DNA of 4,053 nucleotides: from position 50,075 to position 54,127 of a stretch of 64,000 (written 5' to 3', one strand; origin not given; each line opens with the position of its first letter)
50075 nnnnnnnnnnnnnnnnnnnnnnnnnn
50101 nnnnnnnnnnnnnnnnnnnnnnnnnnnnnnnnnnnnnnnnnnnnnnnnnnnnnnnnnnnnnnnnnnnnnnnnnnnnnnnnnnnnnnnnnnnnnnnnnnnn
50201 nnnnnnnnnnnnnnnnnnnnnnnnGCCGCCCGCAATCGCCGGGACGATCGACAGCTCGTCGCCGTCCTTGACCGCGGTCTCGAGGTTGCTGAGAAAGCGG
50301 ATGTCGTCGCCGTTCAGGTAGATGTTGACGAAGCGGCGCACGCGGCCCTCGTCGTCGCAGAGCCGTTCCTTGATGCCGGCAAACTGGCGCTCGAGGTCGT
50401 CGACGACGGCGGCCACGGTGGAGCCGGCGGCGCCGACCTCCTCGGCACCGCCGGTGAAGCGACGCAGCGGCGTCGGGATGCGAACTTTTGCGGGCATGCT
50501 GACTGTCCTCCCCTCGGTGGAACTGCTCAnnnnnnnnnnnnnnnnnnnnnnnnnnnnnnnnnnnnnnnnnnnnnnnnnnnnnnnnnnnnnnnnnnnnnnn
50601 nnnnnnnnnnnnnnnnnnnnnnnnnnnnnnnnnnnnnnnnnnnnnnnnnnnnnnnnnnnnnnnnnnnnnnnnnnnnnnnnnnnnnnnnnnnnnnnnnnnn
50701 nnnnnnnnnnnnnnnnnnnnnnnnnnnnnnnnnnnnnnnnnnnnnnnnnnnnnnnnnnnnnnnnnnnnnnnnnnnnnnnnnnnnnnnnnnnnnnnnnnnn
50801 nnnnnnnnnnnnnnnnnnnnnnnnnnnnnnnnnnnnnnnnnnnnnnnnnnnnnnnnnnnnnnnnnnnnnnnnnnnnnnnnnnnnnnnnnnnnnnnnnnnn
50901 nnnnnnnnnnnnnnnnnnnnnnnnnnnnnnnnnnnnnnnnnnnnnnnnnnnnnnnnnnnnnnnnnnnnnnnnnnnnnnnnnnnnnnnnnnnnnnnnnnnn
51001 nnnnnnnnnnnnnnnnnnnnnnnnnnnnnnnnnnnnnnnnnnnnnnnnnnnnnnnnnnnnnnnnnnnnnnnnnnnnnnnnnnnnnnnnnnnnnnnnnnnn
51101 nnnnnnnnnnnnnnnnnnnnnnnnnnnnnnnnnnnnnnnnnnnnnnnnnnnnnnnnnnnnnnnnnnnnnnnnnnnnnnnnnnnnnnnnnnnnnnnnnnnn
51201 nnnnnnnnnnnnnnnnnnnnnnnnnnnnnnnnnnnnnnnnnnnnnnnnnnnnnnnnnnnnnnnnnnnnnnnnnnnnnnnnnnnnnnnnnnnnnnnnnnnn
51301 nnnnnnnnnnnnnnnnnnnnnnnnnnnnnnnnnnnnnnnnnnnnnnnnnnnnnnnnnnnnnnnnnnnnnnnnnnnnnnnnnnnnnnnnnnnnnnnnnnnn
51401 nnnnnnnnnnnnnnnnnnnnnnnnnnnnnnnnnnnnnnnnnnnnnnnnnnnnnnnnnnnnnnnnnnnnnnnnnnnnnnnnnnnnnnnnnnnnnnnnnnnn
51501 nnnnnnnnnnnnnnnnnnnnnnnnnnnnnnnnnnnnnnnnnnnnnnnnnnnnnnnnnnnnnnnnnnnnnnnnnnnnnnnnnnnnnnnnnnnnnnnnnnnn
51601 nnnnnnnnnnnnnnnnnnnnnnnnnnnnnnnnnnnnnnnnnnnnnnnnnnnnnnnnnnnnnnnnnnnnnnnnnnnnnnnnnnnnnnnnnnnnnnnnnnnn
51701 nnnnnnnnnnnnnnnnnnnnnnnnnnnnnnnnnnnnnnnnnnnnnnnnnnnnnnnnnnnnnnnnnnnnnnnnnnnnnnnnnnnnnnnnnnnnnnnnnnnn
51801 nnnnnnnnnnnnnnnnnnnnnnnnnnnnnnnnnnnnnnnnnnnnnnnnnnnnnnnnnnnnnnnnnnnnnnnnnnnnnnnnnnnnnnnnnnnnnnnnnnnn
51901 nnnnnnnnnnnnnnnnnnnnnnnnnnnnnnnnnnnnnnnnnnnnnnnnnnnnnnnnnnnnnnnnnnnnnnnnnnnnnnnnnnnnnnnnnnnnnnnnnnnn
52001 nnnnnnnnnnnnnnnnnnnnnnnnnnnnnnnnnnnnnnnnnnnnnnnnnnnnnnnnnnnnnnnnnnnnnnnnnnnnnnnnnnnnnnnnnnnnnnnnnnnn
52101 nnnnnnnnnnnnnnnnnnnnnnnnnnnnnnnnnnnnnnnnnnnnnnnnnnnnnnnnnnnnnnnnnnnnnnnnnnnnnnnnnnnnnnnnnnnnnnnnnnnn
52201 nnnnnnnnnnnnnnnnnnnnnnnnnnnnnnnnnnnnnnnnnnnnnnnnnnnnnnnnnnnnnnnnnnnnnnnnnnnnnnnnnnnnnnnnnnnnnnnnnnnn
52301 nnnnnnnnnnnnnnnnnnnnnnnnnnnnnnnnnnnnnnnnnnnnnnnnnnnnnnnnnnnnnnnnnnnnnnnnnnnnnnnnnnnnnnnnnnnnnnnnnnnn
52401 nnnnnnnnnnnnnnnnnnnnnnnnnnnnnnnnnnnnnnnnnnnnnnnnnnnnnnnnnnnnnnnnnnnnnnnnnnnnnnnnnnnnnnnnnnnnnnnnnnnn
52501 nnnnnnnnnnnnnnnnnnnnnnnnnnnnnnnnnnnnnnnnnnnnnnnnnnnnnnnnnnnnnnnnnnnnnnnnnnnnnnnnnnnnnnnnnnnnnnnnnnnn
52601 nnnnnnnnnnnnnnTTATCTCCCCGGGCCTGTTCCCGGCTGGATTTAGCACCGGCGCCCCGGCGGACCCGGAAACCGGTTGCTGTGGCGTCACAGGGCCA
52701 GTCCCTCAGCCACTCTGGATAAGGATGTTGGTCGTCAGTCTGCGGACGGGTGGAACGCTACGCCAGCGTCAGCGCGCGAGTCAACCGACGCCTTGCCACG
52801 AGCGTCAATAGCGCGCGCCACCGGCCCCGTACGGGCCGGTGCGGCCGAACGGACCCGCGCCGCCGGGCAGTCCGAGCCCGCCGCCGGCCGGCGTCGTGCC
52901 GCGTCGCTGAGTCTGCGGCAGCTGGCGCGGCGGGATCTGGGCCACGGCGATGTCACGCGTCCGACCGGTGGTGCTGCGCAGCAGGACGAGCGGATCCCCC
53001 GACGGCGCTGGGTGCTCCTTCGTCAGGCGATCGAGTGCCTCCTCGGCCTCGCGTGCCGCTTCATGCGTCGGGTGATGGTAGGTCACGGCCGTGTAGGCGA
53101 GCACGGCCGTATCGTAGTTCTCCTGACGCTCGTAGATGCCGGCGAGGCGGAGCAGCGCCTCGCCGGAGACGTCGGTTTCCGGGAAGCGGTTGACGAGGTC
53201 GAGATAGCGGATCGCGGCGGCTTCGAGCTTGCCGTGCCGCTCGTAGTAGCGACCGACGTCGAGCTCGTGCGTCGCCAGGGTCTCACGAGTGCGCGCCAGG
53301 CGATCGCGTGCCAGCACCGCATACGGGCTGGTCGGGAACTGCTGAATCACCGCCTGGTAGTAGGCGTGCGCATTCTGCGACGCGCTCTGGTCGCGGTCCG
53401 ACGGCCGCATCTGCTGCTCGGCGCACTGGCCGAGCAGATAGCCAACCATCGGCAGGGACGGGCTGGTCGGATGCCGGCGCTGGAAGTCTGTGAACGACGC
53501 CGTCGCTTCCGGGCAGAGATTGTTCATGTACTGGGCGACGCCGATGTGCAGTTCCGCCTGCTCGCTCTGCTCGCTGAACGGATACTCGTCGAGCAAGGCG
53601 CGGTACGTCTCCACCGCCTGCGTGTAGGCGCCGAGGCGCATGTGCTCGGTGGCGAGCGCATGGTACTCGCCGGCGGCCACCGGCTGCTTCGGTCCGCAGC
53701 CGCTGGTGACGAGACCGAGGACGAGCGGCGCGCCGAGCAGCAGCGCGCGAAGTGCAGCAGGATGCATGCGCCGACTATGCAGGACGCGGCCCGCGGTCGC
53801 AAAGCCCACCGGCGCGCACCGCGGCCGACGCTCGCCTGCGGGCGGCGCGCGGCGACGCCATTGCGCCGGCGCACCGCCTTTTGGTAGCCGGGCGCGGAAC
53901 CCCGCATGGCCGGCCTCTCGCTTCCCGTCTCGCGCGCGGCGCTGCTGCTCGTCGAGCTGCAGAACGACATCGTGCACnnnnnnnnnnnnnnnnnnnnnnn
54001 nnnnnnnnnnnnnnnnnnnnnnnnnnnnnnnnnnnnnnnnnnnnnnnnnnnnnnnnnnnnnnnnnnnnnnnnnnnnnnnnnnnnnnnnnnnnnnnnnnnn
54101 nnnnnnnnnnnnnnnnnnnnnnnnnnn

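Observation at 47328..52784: SAM-I riboswitch-gated protein-thiocarboxylate operon: E1, ThrC-like, sulfur carrier, CysM-like, pseudo-E1, CX8CX2C protein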

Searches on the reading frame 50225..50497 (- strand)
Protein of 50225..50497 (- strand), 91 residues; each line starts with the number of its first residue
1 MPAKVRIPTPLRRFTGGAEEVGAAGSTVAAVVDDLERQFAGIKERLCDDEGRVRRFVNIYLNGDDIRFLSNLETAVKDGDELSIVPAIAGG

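Call 5: search_protein_families(library=pfam, proteins=[window:50225-50497:-], max_evalue=0.01)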
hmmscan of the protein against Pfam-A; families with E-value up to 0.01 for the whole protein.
window:50225-50497:- (91 aa): 1 family
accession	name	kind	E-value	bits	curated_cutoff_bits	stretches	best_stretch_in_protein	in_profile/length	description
PF02597.26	ThiS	-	9.8e-17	61.7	22.5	1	5-91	1-76/76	ThiS family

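Call 6: search_protein_families(library=ncbifam, proteins=[window:50225-50497:-], max_evalue=0.01)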
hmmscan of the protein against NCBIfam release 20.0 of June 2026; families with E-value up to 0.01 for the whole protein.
window:50225-50497:- (91 aa): 3 families
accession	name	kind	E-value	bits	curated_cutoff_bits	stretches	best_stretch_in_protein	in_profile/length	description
NF041918.1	SAMP1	equivalog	3.4e-17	62.8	60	1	8-91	6-91/91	ubiquitin-like small modifier protein 1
TIGR01687.1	moaD_arch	subfamily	2.3e-13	50.4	49.5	1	5-91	3-88/88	MoaD family protein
NF053661.1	Urm1_like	equivalog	3e-05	24.1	70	1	4-91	1-79/79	Urm1-like protein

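Call 61: search_solved_structures(query=window:50225-50497:-, max_evalue=0.01, show_alignments=2)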
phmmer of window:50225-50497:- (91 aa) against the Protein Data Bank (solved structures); distinct sequences matched with E-value up to 0.01: 6.
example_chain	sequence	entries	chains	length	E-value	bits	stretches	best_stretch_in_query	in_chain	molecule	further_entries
3dwg_C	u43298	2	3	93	9.6e-26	92.7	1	3-91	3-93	9.5 kDa culture filtrate antigen cfp10A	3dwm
4n6e_B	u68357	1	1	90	3.2e-25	91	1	3-91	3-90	ThiS/MoaD family protein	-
1v8c_A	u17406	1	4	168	1.5e-10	44.2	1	4-91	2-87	MoaD related protein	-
2m19_A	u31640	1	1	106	5.1e-09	39.3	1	26-91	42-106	Molybdopterin converting factor subunit 1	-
2l52_A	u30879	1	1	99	1.3e-07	34.8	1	4-91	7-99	METHANOSARCINA ACETIVORANS SAMP1 HOMOLOG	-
2g1e_A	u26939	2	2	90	2e-05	27.8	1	5-91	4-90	hypothetical protein Ta0895 | Putative uncharacterized protein Ta0895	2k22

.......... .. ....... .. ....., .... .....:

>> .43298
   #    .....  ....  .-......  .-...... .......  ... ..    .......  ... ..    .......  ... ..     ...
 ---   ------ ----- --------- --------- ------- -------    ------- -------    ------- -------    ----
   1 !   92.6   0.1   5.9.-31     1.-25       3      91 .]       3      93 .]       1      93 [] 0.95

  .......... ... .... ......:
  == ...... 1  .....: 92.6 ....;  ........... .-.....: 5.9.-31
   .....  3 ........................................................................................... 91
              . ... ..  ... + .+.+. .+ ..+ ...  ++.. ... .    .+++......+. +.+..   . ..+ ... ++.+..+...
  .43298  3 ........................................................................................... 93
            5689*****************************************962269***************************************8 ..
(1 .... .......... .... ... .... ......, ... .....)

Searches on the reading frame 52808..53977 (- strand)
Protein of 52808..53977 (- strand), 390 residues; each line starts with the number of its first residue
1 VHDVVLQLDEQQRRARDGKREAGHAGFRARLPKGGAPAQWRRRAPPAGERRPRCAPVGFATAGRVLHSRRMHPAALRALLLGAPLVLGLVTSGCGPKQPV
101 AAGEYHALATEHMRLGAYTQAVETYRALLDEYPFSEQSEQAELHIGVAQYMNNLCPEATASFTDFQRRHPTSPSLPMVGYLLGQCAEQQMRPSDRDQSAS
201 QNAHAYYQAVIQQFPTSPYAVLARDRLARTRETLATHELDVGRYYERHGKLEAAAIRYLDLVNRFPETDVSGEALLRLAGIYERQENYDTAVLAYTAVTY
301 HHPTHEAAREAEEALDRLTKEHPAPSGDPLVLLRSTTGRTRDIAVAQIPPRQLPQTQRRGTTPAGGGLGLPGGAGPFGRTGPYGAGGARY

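Call 14: search_protein_families(library=pfam, proteins=[window:52808-53977:-], max_evalue=0.001)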
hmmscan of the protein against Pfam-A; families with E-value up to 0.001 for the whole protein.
window:52808-53977:- (390 aa): 10 families
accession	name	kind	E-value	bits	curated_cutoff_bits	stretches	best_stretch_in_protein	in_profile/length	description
PF13525.12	YfiO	-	3.2e-34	118.9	25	1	107-285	10-191/203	Outer membrane lipoprotein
PF13174.12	TPR_6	-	1e-16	60.7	26.3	0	273-304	1-32/33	Tetratricopeptide repeat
PF13512.12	TPR_18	-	4.1e-16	59.9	21.9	1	102-227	10-145/145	Tetratricopeptide repeat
PF13432.12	TPR_16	-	2.6e-09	37.8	32.7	0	242-297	4-56/65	Tetratricopeptide repeat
PF07719.23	TPR_2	-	1.8e-06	28.1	27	0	104-133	3-32/34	Tetratricopeptide repeat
PF13428.12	TPR_14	-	2.4e-06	28.1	23.5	0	104-134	3-33/44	Tetratricopeptide repeat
PF00515.34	TPR_1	-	2.5e-05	24.3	27.8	0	273-304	2-33/34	Tetratricopeptide repeat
PF13176.12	TPR_7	-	0.00052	20.4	27.9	0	274-304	1-33/36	Tetratricopeptide repeat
PF09976.15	TPR_21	-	0.00072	19.8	25.5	0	197-292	52-133/193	Tetratricopeptide repeat-like domain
PF14559.12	TPR_19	-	0.00094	19.9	25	0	264-311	20-64/68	Tetratricopeptide repeat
